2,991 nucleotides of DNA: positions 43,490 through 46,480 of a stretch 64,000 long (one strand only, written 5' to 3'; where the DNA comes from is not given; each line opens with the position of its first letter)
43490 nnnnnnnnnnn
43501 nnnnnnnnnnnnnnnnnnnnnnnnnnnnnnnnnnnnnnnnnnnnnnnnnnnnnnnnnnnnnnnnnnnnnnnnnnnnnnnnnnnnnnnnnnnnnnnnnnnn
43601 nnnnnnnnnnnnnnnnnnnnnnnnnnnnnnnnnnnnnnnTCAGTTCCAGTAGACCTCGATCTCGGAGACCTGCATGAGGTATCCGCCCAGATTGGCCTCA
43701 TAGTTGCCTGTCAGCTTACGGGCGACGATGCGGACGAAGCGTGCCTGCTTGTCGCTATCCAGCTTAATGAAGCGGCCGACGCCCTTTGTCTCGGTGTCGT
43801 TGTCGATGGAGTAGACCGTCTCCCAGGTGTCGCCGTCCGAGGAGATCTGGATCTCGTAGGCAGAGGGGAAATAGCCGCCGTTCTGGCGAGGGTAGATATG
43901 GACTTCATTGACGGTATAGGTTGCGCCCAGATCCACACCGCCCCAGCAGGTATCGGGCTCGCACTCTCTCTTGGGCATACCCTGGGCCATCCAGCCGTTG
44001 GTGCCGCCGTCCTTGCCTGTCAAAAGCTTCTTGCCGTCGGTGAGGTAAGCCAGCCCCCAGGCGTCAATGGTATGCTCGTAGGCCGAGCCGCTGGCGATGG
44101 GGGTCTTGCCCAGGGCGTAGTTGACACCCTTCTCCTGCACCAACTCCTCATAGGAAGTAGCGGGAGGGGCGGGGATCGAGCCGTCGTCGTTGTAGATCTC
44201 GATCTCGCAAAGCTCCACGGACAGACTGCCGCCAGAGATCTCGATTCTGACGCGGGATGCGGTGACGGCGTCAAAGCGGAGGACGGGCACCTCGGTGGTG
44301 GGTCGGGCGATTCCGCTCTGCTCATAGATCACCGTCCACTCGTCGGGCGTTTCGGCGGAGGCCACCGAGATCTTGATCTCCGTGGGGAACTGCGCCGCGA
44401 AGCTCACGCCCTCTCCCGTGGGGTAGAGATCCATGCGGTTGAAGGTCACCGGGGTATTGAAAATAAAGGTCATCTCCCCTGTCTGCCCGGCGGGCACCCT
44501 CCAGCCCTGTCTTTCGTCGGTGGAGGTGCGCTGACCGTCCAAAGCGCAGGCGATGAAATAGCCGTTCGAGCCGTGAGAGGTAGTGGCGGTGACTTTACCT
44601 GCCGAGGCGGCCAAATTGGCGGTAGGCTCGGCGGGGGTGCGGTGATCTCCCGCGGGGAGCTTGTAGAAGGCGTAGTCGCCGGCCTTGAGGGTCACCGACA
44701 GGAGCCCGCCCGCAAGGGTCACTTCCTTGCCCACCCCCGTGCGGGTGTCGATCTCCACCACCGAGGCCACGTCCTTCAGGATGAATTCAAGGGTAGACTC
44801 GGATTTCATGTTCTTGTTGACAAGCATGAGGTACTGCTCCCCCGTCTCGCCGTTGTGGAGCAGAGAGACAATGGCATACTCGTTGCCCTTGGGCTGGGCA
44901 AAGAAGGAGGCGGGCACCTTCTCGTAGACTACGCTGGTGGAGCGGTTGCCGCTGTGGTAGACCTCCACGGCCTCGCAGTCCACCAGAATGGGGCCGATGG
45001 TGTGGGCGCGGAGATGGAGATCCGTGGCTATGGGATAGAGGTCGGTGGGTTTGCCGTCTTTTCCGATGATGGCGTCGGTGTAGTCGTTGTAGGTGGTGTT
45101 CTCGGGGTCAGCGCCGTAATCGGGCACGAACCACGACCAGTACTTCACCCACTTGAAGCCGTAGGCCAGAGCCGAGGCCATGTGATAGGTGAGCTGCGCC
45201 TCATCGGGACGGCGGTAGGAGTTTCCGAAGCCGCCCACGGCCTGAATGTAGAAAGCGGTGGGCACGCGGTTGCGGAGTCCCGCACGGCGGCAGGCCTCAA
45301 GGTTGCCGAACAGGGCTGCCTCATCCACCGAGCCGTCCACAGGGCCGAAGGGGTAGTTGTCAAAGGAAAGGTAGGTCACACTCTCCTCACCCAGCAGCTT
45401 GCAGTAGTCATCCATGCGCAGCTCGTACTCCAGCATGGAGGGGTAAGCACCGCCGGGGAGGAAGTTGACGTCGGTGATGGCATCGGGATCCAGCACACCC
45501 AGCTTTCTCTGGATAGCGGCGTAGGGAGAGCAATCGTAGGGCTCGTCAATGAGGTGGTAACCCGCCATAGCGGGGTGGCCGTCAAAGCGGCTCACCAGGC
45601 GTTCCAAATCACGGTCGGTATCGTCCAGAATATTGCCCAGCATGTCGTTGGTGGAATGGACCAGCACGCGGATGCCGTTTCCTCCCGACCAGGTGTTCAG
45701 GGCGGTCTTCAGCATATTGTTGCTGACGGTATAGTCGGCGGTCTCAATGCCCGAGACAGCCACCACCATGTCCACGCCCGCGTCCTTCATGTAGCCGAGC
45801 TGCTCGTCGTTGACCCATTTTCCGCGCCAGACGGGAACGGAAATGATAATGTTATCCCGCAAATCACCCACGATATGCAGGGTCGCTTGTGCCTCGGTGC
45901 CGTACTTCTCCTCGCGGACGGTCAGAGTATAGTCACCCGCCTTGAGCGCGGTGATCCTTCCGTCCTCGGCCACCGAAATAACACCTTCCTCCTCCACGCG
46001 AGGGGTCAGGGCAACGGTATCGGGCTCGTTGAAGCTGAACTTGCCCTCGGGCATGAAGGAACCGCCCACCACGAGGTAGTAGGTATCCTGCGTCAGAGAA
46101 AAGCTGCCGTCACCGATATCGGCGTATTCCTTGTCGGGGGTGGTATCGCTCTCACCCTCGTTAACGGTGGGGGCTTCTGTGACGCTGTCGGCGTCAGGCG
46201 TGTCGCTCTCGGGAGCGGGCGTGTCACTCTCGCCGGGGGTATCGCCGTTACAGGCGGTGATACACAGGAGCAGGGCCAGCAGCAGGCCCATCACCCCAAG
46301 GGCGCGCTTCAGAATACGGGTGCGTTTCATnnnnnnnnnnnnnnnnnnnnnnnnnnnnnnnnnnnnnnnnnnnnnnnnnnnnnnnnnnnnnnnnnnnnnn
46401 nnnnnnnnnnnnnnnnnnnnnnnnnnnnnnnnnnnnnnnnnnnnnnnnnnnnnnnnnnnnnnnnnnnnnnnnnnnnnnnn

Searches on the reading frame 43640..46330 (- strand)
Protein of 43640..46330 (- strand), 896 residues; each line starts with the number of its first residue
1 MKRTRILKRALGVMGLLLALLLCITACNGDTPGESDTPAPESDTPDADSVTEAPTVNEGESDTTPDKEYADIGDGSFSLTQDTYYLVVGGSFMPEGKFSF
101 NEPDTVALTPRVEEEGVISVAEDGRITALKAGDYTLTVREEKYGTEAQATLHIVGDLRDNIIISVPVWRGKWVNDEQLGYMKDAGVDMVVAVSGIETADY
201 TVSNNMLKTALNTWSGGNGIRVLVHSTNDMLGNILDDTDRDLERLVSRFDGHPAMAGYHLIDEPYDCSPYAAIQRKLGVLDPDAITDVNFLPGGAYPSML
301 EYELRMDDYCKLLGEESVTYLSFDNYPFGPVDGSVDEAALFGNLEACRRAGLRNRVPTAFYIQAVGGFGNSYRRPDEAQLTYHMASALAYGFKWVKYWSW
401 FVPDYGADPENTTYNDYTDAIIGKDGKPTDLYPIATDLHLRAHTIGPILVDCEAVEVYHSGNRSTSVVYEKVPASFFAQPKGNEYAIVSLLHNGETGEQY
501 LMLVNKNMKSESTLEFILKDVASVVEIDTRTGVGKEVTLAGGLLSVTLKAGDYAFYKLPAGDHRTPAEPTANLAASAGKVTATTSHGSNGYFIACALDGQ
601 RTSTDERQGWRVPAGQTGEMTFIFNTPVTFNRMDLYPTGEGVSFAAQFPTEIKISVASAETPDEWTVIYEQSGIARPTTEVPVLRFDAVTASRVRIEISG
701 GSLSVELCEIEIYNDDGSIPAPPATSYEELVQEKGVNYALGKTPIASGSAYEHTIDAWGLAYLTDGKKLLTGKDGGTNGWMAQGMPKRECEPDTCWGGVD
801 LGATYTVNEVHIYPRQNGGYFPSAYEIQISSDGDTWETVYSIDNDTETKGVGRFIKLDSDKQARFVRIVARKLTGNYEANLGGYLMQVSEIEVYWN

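Call 3: search_protein_families(library=pfam, proteins=[window:43640-46330:-], max_evalue=0.1)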
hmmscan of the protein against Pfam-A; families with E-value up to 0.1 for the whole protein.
window:43640-46330:- (896 aa): 4 families
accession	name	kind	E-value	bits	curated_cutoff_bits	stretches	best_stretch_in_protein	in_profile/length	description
PF00754.31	F5_F8_type_C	-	2.6e-25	89.4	28.2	2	758-876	12-118/127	F5/8 type C domain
PF22633.2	F5_F8_type_C_2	-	1.4e-17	64.5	27.8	1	791-868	16-91/91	NedA-like, galactose-binding domain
PF04151.21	PPC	-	0.013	16.7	25.9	0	121-139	51-69/70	Bacterial pre-peptidase C-terminal domain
PF13620.12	CarboxypepD_reg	-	0.013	16.2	32.3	0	125-153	41-69/82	Carboxypeptidase regulatory-like domain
